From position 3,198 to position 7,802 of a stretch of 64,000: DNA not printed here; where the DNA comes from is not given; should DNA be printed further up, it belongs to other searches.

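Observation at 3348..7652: P5-type ATPase in which the TM4 PP(E/A)LP motif appears replaced (IIPFWST)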

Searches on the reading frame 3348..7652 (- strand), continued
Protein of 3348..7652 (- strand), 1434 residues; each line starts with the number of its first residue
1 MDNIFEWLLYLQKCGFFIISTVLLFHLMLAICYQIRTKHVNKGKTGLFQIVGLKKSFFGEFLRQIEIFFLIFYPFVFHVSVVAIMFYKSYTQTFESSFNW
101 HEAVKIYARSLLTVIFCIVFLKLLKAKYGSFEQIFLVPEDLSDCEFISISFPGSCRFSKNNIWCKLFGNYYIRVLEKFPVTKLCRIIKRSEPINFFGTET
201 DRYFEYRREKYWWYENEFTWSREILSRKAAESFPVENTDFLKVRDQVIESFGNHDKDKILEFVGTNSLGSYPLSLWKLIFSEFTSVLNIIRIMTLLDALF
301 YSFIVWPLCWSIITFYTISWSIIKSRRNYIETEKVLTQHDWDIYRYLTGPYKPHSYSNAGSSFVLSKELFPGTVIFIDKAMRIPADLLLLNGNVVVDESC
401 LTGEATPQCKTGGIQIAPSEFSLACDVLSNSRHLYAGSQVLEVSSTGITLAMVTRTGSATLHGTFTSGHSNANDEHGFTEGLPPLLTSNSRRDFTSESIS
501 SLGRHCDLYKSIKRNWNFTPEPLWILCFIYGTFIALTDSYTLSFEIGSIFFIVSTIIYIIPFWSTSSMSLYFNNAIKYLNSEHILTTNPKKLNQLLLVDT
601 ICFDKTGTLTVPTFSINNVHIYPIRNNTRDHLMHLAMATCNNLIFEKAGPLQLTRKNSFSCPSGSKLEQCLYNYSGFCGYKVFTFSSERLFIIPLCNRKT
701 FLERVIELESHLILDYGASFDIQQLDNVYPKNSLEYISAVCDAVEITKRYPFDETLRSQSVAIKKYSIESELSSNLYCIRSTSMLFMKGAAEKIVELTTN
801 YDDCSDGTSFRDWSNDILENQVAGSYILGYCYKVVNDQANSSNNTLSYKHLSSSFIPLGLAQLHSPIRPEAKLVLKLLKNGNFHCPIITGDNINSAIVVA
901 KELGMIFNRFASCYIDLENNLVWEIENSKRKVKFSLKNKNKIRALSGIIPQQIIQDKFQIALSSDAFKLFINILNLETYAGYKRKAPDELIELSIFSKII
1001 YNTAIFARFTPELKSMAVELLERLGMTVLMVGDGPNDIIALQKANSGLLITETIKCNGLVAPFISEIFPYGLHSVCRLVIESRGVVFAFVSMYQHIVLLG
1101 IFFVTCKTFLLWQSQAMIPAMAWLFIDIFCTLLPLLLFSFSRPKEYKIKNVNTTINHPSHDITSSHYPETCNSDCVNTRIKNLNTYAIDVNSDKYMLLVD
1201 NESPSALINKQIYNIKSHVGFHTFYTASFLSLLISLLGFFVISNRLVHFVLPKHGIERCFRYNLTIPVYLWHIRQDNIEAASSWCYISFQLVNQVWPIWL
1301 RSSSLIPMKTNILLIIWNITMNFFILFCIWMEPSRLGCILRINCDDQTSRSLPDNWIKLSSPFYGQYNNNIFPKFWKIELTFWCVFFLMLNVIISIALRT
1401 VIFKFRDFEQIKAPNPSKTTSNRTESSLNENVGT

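Call 39: list_cluster_members(proteins=[P0061, P0062, P0063, P0064, P0065, P0066, P0067, P0068, P0069, P0070])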
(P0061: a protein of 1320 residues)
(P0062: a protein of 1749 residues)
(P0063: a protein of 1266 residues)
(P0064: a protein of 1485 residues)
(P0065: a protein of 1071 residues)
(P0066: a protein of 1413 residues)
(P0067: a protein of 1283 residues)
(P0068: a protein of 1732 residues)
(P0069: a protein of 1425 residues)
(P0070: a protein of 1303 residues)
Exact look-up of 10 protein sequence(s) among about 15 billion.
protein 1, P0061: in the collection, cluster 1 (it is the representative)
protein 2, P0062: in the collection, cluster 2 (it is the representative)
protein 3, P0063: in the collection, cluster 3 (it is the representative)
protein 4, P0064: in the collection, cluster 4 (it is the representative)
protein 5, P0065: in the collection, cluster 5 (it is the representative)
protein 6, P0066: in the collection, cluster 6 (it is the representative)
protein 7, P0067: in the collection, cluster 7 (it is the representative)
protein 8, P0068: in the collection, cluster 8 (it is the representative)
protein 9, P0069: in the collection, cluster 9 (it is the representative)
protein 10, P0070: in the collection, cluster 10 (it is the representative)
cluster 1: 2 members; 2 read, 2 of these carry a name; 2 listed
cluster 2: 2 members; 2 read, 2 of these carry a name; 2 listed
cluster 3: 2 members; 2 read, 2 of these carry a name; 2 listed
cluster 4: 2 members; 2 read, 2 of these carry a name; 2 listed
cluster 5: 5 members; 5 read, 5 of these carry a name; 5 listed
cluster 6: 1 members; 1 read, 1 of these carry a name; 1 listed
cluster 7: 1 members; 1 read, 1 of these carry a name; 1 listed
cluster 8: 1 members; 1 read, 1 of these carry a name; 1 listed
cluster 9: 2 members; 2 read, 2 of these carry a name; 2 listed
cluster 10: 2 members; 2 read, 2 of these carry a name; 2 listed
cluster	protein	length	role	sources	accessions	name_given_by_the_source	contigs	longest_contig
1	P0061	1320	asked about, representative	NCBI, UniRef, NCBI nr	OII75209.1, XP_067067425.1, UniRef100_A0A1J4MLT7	E1-E2 ATPase family protein [Cryptosporidium andersoni] | E1-E2 ATPase family protein n=1 Tax=Cryptosporidium andersoni TaxID=117008 ...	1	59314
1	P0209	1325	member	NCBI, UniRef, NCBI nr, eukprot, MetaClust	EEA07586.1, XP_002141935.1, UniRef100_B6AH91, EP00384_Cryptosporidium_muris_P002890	E1-E2 ATPase family protein [Cryptosporidium muris RN66] | E1-E2 ATPase family protein n=1 Tax=Cryptosporidium muris (strain RN66) TaxID=441375 ... | XP_002141935.1 E1-E2 ATPase family protein [Cryptosporidium muris RN66]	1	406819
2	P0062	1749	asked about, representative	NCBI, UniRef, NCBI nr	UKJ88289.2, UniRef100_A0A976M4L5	P-type ATPase [Theileria orientalis] | P-type ATPase n=1 Tax=Theileria orientalis TaxID=68886 RepID=A0A976M4L5_THEOR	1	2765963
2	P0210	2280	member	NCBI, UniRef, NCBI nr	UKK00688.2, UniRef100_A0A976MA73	P-type ATPase [Theileria orientalis] | P-type ATPase n=1 Tax=Theileria orientalis TaxID=68886 RepID=A0A976MA73_THEOR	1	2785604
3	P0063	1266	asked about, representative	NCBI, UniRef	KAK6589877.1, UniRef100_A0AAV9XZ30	P-type ATpase 3 integral membrane [Cryptosporidium xiaoi] | P-type ATpase 3 integral membrane n=1 Tax=Cryptosporidium xiaoi TaxID=659607 ...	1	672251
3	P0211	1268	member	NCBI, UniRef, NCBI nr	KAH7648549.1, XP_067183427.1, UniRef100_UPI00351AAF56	P-type ATpase 3 integral membrane [Cryptosporidium bovis] | P-type ATpase 3 integral membrane n=1 Tax=Cryptosporidium bovis TaxID=310047 ...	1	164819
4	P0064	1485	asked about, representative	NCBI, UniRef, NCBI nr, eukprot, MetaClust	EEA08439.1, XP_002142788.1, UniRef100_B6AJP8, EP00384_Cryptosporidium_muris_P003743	E1-E2 ATPase family protein [Cryptosporidium muris RN66] | E1-E2 ATPase family protein n=1 Tax=Cryptosporidium muris (strain RN66) TaxID=441375 ... | XP_002142788.1 E1-E2 ATPase family protein [Cryptosporidium muris RN66]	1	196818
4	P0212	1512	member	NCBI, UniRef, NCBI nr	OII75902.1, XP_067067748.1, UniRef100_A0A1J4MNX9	E1-E2 ATPase family protein [Cryptosporidium andersoni] | E1-E2 ATPase family protein n=1 Tax=Cryptosporidium andersoni TaxID=117008 ...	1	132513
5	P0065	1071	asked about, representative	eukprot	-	GHVP01013059.1.p1 GENE.GHVP01013059.1~~GHVP01013059.1.p1 ORF type:complete len:1072 ...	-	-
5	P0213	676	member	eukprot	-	GHVP01013064.1.p1 GENE.GHVP01013064.1~~GHVP01013064.1.p1 ORF type:complete len:677 ...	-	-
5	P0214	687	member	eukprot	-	GHVP01013053.1.p1 GENE.GHVP01013053.1~~GHVP01013053.1.p1 ORF type:complete len:688 ...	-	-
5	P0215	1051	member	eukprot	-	GHVP01013066.1.p1 GENE.GHVP01013066.1~~GHVP01013066.1.p1 ORF type:complete len:1052 ...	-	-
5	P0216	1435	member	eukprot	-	GHVP01013060.1.p1 GENE.GHVP01013060.1~~GHVP01013060.1.p1 ORF type:complete len:1436 ...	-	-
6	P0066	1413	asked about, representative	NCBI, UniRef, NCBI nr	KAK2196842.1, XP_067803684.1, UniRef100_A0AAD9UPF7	bifunctional P-type ATPase [Babesia duncani] | Bifunctional P-type ATPase n=1 Tax=Babesia duncani TaxID=323732 RepID=A0AAD9UPF7_9APIC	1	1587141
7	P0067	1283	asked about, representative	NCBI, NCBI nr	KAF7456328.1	E1-E2 ATPase family protein [Cryptosporidium felis]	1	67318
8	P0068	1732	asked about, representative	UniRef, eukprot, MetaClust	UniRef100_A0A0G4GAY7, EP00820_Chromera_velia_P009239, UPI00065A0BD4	P-type ATPase A domain-containing protein n=1 Tax=Chromera velia CCMP2878 TaxID=1169474 ... | Cvel_4448.t1-p1 / transcript=Cvel_4448.t1 / gene=Cvel_4448 / ... | status=active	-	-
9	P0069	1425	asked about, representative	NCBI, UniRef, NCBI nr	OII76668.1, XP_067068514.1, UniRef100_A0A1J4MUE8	E1-E2 ATPase family protein [Cryptosporidium andersoni] | E1-E2 ATPase family protein n=1 Tax=Cryptosporidium andersoni TaxID=117008 ...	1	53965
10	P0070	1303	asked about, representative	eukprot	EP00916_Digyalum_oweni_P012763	GHVL01021068.1.p1 GENE.GHVL01021068.1~~GHVL01021068.1.p1 ORF type:complete len:1304 ...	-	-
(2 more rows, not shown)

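Call 44: list_cluster_members(proteins=[P0071, P0072, P0073, P0074, P0075, P0105, P0106, P0127, P0145, P0076])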
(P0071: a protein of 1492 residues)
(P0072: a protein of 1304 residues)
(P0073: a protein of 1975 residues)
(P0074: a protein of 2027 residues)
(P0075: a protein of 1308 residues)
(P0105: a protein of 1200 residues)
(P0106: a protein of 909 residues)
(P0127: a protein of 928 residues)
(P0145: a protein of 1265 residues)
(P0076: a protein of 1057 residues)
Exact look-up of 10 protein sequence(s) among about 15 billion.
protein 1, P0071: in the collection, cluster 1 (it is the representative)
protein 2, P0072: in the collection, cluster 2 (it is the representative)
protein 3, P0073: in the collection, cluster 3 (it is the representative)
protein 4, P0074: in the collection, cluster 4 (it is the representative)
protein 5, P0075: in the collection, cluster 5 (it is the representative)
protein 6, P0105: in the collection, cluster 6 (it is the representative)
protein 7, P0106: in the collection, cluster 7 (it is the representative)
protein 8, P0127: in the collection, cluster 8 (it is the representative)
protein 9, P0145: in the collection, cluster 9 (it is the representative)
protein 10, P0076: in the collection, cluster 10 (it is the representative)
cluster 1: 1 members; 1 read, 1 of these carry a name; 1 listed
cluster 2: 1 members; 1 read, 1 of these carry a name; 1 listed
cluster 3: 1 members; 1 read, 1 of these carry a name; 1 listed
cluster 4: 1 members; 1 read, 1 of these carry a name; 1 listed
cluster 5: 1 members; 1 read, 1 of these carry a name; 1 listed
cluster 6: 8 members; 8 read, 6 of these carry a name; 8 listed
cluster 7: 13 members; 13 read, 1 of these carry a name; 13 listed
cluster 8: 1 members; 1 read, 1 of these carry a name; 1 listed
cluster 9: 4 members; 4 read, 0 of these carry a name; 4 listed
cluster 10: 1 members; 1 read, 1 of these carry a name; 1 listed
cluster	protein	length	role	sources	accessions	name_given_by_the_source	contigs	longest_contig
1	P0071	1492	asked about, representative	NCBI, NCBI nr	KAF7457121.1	E1-E2 ATPase family protein [Cryptosporidium felis]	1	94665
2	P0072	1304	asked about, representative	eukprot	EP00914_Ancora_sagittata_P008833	GHVO01017107.1.p1 GENE.GHVO01017107.1~~GHVO01017107.1.p1 ORF type:complete len:1305 ...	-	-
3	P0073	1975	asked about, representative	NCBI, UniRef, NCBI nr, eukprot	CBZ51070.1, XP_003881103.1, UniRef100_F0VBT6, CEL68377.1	cDNA FLJ39191 fis, clone OCBBF2004669, highly similar to Homo sapiens ATPase type 13A4 ... | ATPase type 13A4 (ATP13A4),related n=1 Tax=Neospora caninum (strain Liverpool) ... | XP_003881103.1 cDNA FLJ39191 fis, clone OCBBF2004669, highly similar to Homo sapiens ...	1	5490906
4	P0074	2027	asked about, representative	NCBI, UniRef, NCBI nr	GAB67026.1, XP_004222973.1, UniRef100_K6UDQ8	P-type ATPase [Plasmodium cynomolgi strain B] | P-type ATPase n=1 Tax=Plasmodium cynomolgi (strain B) TaxID=1120755 RepID=K6UDQ8_PLACD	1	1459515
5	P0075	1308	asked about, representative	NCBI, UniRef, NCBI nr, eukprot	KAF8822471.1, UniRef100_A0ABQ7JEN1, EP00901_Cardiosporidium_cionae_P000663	E1-E2 ATPase subfamily protein [Cardiosporidium cionae] | E1-E2 ATPase subfamily protein n=1 Tax=Cardiosporidium cionae TaxID=476202 ... | KAF8822471.1 E1-E2 ATPase subfamily protein [Cardiosporidium cionae]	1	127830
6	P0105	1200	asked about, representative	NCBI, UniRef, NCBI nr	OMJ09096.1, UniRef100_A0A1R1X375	putative cation-transporting ATPase 13A3 [Smittium culicis] | Putative cation-transporting ATPase 13A3 n=1 Tax=Smittium culicis TaxID=133412 ...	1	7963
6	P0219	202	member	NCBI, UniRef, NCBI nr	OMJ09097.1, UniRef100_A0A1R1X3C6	hypothetical protein AYI70_g11126 [Smittium culicis] | Uncharacterized protein n=1 Tax=Smittium culicis TaxID=133412 RepID=A0A1R1X3C6_9FUNG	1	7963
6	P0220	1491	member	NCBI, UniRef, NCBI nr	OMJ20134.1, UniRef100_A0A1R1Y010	putative cation-transporting ATPase 13A4 [Smittium culicis] | Putative cation-transporting ATPase 13A4 n=1 Tax=Smittium culicis TaxID=133412 ...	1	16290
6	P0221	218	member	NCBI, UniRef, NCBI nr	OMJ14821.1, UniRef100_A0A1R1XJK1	hypothetical protein AYI69_g8427 [Smittium culicis] | Uncharacterized protein n=1 Tax=Smittium culicis TaxID=133412 RepID=A0A1R1XJK1_9FUNG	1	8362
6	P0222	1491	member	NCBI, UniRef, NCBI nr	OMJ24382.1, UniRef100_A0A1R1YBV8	putative cation-transporting ATPase 13A3 [Smittium culicis] | Putative cation-transporting ATPase 13A3 n=2 Tax=Smittium culicis TaxID=133412 ...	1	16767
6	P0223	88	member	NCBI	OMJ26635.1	hypothetical protein AYI69_g3957, partial [Smittium culicis]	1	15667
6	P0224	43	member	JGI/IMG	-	-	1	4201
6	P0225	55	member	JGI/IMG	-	-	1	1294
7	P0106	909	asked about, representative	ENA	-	-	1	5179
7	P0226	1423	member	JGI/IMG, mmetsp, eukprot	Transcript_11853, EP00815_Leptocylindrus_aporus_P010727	Transcript_11853/g.15457 ORF Transcript_11853/g.15457 Transcript_11853/m.15457 ... | CAMPEP_0116069748 /NCGR_PEP_ID=MMETSP0322-20121206/12513_1 /TAXON_ID=163516 ...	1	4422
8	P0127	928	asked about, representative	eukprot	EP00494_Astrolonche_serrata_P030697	UN30965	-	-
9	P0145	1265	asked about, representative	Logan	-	-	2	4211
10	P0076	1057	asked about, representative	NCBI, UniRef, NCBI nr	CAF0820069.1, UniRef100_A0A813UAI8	unnamed protein product [Brachionus calyciflorus] | Cation-transporting ATPase n=1 Tax=Brachionus calyciflorus TaxID=104777 ...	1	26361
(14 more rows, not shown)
